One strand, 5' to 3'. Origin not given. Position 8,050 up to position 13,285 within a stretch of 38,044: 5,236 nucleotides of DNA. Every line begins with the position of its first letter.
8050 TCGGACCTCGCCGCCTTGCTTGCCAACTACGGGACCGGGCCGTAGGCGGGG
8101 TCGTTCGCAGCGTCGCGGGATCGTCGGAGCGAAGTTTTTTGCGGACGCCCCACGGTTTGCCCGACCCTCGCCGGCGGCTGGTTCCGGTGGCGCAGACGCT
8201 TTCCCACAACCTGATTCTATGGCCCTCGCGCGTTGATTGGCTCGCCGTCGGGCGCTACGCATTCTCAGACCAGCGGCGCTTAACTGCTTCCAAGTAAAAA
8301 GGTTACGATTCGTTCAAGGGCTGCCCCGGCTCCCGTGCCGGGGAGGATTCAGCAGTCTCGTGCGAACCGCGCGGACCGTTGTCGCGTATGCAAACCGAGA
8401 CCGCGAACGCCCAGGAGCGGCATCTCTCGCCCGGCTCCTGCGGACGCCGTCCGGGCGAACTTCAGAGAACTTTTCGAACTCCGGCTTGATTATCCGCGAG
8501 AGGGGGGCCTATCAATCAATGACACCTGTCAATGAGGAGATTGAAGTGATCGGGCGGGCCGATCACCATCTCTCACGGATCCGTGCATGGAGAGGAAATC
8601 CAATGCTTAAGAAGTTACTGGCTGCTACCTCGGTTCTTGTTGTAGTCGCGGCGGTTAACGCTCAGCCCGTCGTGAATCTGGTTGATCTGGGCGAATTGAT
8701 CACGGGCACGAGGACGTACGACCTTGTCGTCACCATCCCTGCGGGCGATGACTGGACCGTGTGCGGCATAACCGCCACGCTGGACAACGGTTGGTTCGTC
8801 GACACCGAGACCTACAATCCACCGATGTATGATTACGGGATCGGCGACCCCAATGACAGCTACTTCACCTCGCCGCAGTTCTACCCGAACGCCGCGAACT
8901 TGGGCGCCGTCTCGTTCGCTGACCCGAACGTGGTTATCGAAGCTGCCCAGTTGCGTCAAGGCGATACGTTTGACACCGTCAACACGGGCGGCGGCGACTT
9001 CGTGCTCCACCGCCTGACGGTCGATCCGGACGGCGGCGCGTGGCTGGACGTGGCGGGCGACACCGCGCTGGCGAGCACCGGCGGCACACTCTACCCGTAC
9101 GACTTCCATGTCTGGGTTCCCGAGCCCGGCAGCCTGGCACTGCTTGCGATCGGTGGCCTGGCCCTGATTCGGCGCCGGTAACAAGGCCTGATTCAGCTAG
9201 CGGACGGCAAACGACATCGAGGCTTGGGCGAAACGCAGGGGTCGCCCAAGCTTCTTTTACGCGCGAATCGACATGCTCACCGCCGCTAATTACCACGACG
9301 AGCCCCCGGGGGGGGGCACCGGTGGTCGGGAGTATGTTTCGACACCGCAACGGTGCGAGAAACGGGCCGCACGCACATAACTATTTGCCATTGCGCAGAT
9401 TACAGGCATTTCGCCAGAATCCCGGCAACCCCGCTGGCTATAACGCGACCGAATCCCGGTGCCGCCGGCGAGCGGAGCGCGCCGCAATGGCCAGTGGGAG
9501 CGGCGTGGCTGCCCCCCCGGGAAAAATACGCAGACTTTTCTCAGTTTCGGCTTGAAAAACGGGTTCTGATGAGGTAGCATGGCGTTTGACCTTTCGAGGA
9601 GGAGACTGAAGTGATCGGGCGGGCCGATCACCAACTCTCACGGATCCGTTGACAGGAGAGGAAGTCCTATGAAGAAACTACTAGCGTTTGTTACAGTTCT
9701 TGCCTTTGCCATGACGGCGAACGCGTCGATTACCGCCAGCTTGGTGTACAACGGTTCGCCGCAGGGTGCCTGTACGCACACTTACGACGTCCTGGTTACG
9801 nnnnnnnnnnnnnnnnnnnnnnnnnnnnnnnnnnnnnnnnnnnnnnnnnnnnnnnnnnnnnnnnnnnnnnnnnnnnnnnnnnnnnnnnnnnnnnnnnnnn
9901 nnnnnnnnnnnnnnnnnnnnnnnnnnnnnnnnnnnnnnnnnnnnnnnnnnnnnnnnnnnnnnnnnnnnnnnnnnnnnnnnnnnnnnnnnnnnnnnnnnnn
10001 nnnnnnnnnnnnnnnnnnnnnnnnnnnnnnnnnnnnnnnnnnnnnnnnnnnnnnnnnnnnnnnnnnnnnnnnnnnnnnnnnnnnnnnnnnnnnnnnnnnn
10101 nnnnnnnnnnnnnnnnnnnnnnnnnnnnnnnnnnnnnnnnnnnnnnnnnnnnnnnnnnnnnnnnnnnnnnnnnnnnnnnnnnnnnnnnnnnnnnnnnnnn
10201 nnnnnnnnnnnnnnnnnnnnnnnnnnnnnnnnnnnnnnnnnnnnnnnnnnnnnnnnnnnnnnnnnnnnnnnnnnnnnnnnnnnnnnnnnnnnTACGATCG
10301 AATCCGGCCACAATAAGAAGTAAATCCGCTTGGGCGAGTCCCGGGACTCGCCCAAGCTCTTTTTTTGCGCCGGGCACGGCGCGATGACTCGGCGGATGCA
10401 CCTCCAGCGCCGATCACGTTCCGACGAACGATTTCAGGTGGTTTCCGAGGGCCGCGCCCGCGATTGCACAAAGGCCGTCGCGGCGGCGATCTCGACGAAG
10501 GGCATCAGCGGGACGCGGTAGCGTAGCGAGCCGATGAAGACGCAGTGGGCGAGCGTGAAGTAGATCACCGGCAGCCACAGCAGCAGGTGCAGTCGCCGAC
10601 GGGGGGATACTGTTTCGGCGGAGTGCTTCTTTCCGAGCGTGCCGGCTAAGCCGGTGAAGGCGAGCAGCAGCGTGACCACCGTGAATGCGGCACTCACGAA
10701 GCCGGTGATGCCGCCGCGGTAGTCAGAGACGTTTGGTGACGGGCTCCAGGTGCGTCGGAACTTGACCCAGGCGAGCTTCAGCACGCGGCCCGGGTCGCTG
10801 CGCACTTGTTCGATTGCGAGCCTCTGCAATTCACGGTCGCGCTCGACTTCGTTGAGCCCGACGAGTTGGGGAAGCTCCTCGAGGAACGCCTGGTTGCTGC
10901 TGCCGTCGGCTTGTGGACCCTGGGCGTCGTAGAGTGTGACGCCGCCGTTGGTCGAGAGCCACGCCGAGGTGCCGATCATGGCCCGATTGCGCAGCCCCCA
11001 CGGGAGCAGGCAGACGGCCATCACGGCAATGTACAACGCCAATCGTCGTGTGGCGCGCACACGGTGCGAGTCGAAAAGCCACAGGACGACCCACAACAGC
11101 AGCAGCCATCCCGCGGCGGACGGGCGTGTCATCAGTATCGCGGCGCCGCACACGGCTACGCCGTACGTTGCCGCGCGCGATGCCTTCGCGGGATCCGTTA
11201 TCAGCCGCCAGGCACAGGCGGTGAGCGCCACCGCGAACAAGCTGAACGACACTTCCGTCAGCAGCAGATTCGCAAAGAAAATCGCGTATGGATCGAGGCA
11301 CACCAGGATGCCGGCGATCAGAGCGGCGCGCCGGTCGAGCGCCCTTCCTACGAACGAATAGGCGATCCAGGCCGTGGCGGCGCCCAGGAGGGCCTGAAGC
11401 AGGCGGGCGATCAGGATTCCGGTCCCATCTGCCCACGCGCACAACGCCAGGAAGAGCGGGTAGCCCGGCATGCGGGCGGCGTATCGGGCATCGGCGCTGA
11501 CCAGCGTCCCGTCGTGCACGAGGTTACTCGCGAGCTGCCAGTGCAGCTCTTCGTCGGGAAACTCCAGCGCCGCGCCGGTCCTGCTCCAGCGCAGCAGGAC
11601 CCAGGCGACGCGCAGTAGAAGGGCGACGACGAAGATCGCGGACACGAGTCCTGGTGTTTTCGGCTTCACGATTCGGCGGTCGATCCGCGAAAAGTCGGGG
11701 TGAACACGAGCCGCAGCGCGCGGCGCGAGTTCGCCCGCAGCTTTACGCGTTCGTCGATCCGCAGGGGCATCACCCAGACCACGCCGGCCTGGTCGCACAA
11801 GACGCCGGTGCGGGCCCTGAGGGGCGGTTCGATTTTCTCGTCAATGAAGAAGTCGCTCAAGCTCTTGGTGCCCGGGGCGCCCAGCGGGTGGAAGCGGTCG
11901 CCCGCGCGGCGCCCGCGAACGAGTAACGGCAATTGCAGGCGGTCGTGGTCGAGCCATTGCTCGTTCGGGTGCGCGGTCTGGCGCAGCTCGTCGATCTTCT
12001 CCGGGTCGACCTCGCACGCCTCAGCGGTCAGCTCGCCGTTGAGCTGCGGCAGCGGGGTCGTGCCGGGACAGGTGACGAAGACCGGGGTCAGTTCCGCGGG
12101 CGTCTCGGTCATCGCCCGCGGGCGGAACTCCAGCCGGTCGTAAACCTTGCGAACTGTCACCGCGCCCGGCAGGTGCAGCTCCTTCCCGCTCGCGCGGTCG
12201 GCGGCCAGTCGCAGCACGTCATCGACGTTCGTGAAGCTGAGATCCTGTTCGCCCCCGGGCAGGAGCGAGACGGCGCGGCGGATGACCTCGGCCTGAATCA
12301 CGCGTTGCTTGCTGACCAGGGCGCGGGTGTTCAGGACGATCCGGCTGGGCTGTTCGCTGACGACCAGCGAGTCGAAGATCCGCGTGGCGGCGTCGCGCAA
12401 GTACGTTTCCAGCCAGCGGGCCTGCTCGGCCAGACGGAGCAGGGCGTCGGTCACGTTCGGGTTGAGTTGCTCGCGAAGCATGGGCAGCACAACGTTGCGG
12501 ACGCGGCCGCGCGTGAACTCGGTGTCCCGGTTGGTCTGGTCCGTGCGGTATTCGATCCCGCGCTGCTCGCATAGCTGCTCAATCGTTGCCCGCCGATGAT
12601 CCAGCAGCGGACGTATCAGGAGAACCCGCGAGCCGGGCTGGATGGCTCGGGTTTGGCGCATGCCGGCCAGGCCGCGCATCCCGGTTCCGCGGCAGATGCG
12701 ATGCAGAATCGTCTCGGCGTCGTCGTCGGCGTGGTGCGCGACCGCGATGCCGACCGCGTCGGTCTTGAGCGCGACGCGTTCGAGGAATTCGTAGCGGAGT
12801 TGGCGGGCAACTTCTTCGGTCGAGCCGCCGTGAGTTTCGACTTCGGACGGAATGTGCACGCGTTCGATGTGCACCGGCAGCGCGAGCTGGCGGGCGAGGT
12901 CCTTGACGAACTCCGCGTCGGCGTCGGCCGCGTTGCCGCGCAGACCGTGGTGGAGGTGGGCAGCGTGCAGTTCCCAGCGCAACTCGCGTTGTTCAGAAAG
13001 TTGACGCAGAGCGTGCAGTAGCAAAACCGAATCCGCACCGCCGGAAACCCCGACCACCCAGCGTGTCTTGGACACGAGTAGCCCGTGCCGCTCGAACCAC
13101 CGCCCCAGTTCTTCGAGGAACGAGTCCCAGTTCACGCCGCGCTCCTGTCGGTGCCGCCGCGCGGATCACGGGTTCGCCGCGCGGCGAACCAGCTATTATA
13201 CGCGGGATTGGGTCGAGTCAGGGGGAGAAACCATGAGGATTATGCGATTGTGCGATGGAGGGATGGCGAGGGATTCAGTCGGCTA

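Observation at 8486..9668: Conserved 51-nt 5' leader (49/51 identical) in front of both PEP-CTERM genes: candidate cis-regulatory RNA or operator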

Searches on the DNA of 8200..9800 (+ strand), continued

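Call 77: search_rna_families(source=window, start=9570, end=9690, threshold=evalue, max_evalue=10, show_alignments=2)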
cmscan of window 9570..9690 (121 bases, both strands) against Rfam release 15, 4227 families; matches with E-value up to 10: 4.
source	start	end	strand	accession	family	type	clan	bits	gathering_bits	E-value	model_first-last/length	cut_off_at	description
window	9602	9639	+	RF00699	mir-134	Gene; miRNA;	-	12.3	68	7.6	1-73/73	no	mir-134 microRNA precursor family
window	9601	9639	-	RF03307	mir-1825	Gene; miRNA;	-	11.5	70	9.8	1-52/52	no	mir-1825 microRNA precursor family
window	9626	9667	-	RF01747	msiK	Cis-reg;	-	9.7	33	5.6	1-60/60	no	msiK RNA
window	9665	9690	+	RF01145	sR14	Gene; snRNA; snoRNA; CD-box;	-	7.2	38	8.3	1-25/54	3'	Small nucleolar RNA sR14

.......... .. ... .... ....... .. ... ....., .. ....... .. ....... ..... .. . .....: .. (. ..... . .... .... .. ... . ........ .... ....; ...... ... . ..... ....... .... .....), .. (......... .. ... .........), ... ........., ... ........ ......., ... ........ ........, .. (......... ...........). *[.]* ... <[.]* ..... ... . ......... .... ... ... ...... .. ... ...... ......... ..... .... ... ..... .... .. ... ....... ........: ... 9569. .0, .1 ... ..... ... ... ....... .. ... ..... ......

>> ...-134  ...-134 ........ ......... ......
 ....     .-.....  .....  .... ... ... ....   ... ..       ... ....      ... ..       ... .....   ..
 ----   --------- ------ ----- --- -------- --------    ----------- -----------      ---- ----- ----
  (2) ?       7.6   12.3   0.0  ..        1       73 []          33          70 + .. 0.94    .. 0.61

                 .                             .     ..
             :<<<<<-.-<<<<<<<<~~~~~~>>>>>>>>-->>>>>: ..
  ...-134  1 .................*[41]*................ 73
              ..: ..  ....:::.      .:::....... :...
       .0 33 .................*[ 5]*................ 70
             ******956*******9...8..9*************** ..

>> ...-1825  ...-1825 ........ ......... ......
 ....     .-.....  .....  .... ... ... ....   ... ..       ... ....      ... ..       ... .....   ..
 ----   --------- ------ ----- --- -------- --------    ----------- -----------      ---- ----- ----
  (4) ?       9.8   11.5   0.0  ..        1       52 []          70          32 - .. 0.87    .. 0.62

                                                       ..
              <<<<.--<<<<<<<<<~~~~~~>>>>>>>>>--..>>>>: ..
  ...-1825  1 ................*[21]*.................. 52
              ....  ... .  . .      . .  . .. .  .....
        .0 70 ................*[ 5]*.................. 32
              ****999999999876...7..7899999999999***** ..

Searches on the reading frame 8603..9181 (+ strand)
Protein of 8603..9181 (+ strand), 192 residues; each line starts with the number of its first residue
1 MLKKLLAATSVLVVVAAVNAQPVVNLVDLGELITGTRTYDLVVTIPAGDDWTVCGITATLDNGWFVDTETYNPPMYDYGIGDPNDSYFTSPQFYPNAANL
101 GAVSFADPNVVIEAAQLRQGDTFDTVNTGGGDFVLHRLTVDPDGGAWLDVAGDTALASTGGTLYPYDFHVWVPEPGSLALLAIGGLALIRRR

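Call 10: search_protein_families(library=pfam, proteins=[window:8603-9181:+], max_evalue=0.01)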
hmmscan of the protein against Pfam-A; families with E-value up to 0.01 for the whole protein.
window:8603-9181:+ (192 aa): 1 family
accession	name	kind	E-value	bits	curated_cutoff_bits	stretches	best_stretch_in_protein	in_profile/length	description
PF07589.16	PEP-CTERM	-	4.4e-05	23.8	20.7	1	172-192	2-23/24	PEP-CTERM motif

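Call 11: search_protein_families(library=ncbifam, proteins=[window:8603-9181:+], max_evalue=0.01)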
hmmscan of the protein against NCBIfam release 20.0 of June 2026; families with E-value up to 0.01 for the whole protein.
window:8603-9181:+ (192 aa): 6 families
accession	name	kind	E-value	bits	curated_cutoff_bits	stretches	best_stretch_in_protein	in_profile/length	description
TIGR02595.1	PEP_CTERM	domain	9.1e-05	23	16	1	172-192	1-21/24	PEP-CTERM sorting domain-containing protein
NF038126.1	PEP_CTERM_FxDxF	subfamily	0.00081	19.7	50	1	64-189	46-158/165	FxDxF family PEP-CTERM protein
NF041927.1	Xrt_dep_XDP1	equivalog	0.0024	17.9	125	1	171-192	218-241/242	exosortase-dependent surface protein XDP1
NF038130.1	PEP_NF038130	equivalog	0.0042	16.8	60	0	172-191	263-283/283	NF038130 family PEP-CTERM protein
NF041538.1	PEP_EDSA_1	subfamily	0.0045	16.7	100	1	172-192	284-306/307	EDSAP-1 family PEP-CTERM protein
NF038120.1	PEP_CTERM_QFxxD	subfamily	0.0067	16.3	80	0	172-192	193-213/215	NF038120 family PEP-CTERM protein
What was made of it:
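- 8603..9181 (+): PEP-CTERM gene a (192 aa). Pfam PF07589 and TIGR02595 match at the C-terminus (calls 10, 11).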

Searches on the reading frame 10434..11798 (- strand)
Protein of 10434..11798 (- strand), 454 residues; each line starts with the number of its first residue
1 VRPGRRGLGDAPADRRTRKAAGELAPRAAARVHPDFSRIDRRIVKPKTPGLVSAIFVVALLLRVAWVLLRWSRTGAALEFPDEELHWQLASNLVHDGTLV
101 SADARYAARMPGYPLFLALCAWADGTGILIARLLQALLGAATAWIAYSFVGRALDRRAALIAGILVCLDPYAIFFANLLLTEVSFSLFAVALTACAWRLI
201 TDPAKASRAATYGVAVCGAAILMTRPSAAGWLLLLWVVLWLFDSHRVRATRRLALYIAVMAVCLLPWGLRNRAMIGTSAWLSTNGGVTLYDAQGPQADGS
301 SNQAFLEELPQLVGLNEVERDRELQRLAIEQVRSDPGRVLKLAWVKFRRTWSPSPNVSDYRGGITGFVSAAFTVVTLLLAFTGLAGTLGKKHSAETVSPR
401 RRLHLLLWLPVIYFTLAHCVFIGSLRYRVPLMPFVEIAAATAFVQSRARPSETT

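Call 10: search_protein_families(library=pfam, proteins=[window:10434-11798:-], max_evalue=0.01)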
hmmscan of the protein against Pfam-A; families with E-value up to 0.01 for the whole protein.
window:10434-11798:- (454 aa): 2 families
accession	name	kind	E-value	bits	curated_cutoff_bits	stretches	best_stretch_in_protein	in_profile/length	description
PF03901.23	Glyco_transf_22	-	2.8e-05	23.9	23.8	1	117-264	79-214/414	Alg9-like mannosyltransferase family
PF13231.12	PMT_2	-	0.00035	21.3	26.1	1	112-266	5-156/160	Dolichyl-phosphate-mannose-protein mannosyltransferase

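Call 11: search_protein_families(library=ncbifam, proteins=[window:10434-11798:-], max_evalue=0.01)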
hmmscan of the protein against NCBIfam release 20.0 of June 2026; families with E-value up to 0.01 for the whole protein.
window:10434-11798:- (454 aa): 0 families

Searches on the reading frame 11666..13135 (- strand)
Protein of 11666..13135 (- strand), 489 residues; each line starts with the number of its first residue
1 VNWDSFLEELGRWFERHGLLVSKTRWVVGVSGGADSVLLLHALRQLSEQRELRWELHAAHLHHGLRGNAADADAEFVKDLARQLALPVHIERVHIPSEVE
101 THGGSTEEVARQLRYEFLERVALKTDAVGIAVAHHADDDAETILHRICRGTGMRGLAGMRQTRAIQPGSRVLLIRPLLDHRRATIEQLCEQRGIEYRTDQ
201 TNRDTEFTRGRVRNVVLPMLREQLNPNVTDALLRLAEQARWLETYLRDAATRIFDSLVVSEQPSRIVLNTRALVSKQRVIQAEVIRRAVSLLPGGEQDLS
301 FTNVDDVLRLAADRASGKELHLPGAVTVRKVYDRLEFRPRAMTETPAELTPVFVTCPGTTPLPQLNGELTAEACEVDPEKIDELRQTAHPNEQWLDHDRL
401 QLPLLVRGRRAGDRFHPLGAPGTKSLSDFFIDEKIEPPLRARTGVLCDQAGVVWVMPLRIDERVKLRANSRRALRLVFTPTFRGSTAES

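Call 10: search_protein_families(library=pfam, proteins=[window:11666-13135:-], max_evalue=0.01)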
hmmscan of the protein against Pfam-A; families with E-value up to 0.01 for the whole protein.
window:11666-13135:- (489 aa): 2 families
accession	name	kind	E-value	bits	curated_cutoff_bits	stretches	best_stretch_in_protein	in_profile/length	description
PF01171.26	ATP_bind_3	-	2.3e-51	174.6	27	1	26-214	2-181/182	PP-loop family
PF11734.13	TilS_C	-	1.2e-11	44.2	22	1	406-470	3-67/74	TilS substrate C-terminal domain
